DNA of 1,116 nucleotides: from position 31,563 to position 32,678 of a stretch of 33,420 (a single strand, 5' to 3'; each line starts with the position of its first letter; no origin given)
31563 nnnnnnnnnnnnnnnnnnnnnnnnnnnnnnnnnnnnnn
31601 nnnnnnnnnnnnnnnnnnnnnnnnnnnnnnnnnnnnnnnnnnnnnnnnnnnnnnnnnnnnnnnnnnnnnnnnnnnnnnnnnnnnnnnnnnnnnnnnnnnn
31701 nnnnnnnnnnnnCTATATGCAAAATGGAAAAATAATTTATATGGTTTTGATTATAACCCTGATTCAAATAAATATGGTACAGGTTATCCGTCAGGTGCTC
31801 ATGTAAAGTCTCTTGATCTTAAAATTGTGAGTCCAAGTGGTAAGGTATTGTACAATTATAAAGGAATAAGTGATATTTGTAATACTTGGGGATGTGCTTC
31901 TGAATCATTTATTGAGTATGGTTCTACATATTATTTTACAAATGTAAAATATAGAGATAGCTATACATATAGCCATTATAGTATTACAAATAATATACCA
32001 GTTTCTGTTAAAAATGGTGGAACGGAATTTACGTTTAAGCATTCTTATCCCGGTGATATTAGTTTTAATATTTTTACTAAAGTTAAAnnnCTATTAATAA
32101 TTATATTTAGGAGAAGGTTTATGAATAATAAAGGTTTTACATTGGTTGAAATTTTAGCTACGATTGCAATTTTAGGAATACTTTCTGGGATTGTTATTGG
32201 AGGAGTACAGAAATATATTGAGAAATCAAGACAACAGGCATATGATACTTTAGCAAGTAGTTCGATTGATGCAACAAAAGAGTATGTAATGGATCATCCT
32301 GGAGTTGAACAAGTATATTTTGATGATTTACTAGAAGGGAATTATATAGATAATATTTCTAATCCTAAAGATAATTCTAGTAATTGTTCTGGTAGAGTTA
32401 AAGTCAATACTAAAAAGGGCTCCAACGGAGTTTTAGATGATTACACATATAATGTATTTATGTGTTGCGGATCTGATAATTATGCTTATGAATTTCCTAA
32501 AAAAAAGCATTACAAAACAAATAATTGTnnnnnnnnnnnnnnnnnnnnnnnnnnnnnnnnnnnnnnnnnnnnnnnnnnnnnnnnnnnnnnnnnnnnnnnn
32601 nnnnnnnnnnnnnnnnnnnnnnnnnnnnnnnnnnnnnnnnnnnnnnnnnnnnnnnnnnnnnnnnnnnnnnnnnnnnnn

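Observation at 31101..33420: Tandem array of at least three modular type IV pilin genes with an invariant N-terminus; the two complete copies carry unrelated C-terminal cargo modules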

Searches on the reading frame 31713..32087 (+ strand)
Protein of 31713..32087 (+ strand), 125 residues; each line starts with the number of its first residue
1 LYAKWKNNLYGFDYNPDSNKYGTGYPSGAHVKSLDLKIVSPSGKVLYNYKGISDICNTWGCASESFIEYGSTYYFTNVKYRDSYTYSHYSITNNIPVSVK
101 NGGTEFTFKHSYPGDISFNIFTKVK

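Call 34: search_protein_representatives(protein=window:31713-32087:+)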
Query: 125 residues. Proteins with E-value up to 0.001 (for the whole library): 22; up to 1e-10: 14; up to 1e-30: 3. The best 22 are listed.
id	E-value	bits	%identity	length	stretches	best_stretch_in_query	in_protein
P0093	2.5e-78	277.1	100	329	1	1-125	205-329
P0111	2.8e-36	141.0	47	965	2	2-125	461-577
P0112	2.3e-32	128.4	42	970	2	1-121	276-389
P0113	4.0e-28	114.7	44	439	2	15-123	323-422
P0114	6.6e-25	104.3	49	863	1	1-123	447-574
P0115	1.4e-23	100.0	51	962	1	1-122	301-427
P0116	3.1e-20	89.2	51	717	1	1-124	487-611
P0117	7.0e-16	75.1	42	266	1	1-122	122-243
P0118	2.3e-14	70.2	43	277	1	10-123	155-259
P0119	1.4e-12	64.4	34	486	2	11-124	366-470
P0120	1.8e-12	64.0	44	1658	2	2-122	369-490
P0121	2.8e-12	63.4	48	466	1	1-123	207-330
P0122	2.2e-11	60.5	44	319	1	10-123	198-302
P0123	6.6e-11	59.0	34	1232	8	7-56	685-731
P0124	1.0e-09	55.1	88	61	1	93-125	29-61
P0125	4.1e-09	53.2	39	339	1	10-123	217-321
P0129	8.1e-07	45.7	38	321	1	11-91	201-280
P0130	4.3e-05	40.2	43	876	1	1-96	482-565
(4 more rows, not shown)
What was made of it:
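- Tried and rejected: The exhaustive representative search was needed to find its 22 relatives (call 34).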

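Call 39: search_protein_families(library=pfam, proteins=[P0111, P0112, P0114, P0115, P0116, P0113, P0121, P0125, P0129, P0130], max_evalue=0.001)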
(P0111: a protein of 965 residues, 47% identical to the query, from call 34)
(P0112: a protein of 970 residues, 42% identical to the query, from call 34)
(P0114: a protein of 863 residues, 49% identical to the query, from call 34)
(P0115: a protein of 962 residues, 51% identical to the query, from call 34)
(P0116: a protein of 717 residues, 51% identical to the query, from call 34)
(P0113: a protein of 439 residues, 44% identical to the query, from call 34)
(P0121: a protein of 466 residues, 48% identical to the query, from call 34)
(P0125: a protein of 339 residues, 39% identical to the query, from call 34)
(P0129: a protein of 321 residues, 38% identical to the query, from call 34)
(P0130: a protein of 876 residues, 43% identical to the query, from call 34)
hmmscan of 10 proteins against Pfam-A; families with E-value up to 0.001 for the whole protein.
P0111 (965 aa): 2 families
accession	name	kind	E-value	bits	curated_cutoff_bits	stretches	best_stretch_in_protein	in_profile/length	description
PF09479.16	Flg_new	-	3.4e-19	69.2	27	2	400-462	2-64/65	Listeria-Bacteroides repeat domain (List_Bact_rpt)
PF07963.17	N_methyl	-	1e-06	28.5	21.2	1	2-26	1-25/27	Prokaryotic N-terminal methylation motif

P0112 (970 aa): 2 families
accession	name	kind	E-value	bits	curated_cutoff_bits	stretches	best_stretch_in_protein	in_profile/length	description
PF00150.24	Cellulase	-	1.4e-38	133.4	23.5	1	411-651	2-269/272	Cellulase (glycosyl hydrolase family 5)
PF09479.16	Flg_new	-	1e-21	77.3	27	2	895-965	1-65/65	Listeria-Bacteroides repeat domain (List_Bact_rpt)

P0114 (863 aa): 4 families
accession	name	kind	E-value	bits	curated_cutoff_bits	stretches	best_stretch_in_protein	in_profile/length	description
PF21722.4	Gly_rich_2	-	6.6e-19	69.2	24.3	1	624-860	11-224/226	Glycine-rich domain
PF09479.16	Flg_new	-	2.1e-13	50.6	27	2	377-449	1-64/65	Listeria-Bacteroides repeat domain (List_Bact_rpt)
PF07963.17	N_methyl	-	1.3e-07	31.3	21.2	1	2-25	3-26/27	Prokaryotic N-terminal methylation motif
PF18998.6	Flg_new_2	-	5.6e-05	23.5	23.6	0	384-446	7-66/73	Divergent InlB B-repeat domain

P0115 (962 aa): 2 families
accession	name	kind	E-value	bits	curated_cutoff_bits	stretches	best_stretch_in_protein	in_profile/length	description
PF21722.4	Gly_rich_2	-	3.5e-18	66.9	24.3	1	709-959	15-224/226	Glycine-rich domain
PF09479.16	Flg_new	-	0.00071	20.1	27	1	228-288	1-54/65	Listeria-Bacteroides repeat domain (List_Bact_rpt)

P0116 (717 aa): 2 families
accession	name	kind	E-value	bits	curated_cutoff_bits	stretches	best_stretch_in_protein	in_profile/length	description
PF09479.16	Flg_new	-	5.3e-28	97.4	27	2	350-417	1-65/65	Listeria-Bacteroides repeat domain (List_Bact_rpt)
PF07963.17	N_methyl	-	2.7e-06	27.2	21.2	1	2-25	3-26/27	Prokaryotic N-terminal methylation motif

P0113 (439 aa): 2 families
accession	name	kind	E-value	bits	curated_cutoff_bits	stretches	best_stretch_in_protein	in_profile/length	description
PF14200.12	RicinB_lectin_2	-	4.5e-08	34.1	25.6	2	96-158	5-65/89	Ricin-type beta-trefoil lectin domain-like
PF00652.28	Ricin_B_lectin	-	9.3e-05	23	29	1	79-150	23-89/126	Ricin-type beta-trefoil lectin domain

P0121 (466 aa): 1 family
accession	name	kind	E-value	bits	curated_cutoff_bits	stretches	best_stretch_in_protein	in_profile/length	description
PF09479.16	Flg_new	-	1.2e-28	99.5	27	2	143-210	1-65/65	Listeria-Bacteroides repeat domain (List_Bact_rpt)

P0125 (339 aa): 2 families
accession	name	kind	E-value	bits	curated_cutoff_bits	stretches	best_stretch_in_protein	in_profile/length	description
PF14200.12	RicinB_lectin_2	-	2.5e-06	28.5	25.6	0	90-165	3-67/89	Ricin-type beta-trefoil lectin domain-like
PF00652.28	Ricin_B_lectin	-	0.00094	19.8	29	0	61-193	9-116/126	Ricin-type beta-trefoil lectin domain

P0129 (321 aa): 1 family
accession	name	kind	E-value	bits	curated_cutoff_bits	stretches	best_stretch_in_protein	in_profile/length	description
PF06458.18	MucBP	-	0.00053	21.1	23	1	137-184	3-50/63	MucBP domain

P0130 (876 aa): 2 families
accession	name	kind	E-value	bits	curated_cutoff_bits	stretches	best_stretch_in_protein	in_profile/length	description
PF09479.16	Flg_new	-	2.9e-26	91.8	27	4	788-863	1-65/65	Listeria-Bacteroides repeat domain (List_Bact_rpt)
PF18885.6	DUF5648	-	1.1e-07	32.6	25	1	237-325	29-119/134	Domain of unknown function (DUF5648)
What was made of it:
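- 31734..32087 (+): P1 C-terminal beta-sandwich, aa ~212-329, resembling the stalk domains of Gram-positive adhesins. 22 relatives occur in giant modular pilins, a GH5 cellulase, ricin-lectin proteins and a weak, sub-threshold MucBP match (calls 34, 39).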

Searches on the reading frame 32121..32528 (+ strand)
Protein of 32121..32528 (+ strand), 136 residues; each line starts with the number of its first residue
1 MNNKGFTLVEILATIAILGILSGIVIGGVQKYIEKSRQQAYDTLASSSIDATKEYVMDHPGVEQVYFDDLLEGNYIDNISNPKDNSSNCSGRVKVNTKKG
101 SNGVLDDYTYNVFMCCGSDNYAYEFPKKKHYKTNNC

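Call 48: find_homologous_proteins(query=window:32121-32528:+, max_evalue=0.001)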
Query seq(136 aa) (136 aa): 44 proteins with E <= 0.001 among 236 candidates.
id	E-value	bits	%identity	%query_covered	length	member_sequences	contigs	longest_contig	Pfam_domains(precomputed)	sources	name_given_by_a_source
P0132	8.2e-31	125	50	94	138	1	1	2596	PF07963.18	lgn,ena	-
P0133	5.9e-25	106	47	93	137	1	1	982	PF07963.18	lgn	-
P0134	7.8e-24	102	43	93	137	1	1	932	PF07963.18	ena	-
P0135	5.7e-23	100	45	93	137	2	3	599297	PF07963.18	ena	-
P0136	3.5e-20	91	74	45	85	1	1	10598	PF07963.18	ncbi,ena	-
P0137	1.6e-17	82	71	43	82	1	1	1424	PF07963.18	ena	-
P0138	1.2e-15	76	32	94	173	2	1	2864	PF07963.18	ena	-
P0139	1.8e-13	69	37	87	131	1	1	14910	PF07963.18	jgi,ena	-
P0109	3.5e-8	52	43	65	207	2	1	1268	PF07963.18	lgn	-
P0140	3.5e-8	52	35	88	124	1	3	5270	PF07963.18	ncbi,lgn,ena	-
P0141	7.4e-8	51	32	100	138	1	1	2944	PF07963.18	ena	-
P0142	1.3e-7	50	54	43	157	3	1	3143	PF07963.18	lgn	-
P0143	2.0e-7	49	55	41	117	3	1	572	PF07963.18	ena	-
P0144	4.7e-7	48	54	43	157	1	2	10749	PF07963.18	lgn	-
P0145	6.0e-7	48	55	41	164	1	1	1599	PF07963.18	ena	-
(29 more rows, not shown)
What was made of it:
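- This organism's contigs are in the database (call 48).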

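Call 49: find_encoding_contigs(protein=P0135, flank=10000, max_places=3)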
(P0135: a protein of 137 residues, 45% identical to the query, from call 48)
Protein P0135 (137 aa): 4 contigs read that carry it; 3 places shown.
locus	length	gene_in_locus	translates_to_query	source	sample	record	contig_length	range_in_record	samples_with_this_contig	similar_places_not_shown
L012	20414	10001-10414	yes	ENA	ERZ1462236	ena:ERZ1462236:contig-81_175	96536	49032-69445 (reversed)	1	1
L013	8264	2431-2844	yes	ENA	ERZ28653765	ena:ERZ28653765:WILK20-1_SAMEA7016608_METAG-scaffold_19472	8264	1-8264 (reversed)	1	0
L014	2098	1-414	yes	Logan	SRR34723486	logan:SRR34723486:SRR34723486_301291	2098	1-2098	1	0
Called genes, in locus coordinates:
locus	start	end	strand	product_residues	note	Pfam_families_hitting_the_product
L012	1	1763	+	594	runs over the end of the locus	-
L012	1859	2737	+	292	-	PF00126:HTH_1, PF03466:LysR_substrate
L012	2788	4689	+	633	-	PF03717:PBP_dimer, PF00905:Transpeptidase, PF03793:PASTA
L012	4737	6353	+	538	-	-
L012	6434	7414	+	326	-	PF10555:MraY_sig1 (weak), PF00953:Glycos_transf_4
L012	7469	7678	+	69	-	-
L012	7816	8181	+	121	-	-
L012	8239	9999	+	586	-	PF01541:GIY-YIG, PF27096:UvrC_M, PF22920:UvrC_RNaseH, PF08459:UvrC_RNaseH_dom, PF14520:HHH_5 (weak), PF12826:HHH_2 (faint)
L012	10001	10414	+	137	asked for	PF07963:N_methyl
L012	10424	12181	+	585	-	PF02518:HATPase_c, PF13589:HATPase_c_3, PF01119:DNA_mis_repair, PF08676:MutL_C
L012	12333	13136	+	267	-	PF02498:Bro-N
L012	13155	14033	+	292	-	PF01745:IPT, PF13238:AAA_18 (faint), PF01715:IPPT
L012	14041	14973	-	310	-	-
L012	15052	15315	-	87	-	PF01649:Ribosomal_S20p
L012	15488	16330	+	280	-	PF07454:SpoIIP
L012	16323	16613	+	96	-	-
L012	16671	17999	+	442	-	-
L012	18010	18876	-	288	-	PF01297:ZnuA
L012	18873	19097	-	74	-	PF01809:YidD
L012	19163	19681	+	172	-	-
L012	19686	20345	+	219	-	PF14622:Ribonucleas_3_3, PF00636:Ribonuclease_3, PF00035:dsrm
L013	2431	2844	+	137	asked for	PF07963:N_methyl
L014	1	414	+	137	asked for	PF07963:N_methyl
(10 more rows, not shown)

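Call 54: find_encoding_contigs(protein=P0132, flank=10000, max_places=3)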
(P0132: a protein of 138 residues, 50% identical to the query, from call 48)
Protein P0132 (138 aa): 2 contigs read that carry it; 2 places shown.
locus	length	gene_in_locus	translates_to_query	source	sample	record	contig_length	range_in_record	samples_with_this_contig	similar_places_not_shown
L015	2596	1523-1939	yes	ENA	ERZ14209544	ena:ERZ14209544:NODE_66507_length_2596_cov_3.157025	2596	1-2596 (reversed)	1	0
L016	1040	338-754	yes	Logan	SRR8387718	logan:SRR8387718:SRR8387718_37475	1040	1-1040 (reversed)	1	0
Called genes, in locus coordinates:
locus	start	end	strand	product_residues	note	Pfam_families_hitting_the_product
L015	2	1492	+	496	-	?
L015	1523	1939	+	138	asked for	PF07963:N_methyl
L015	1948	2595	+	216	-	?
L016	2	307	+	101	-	?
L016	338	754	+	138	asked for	PF07963:N_methyl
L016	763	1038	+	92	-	?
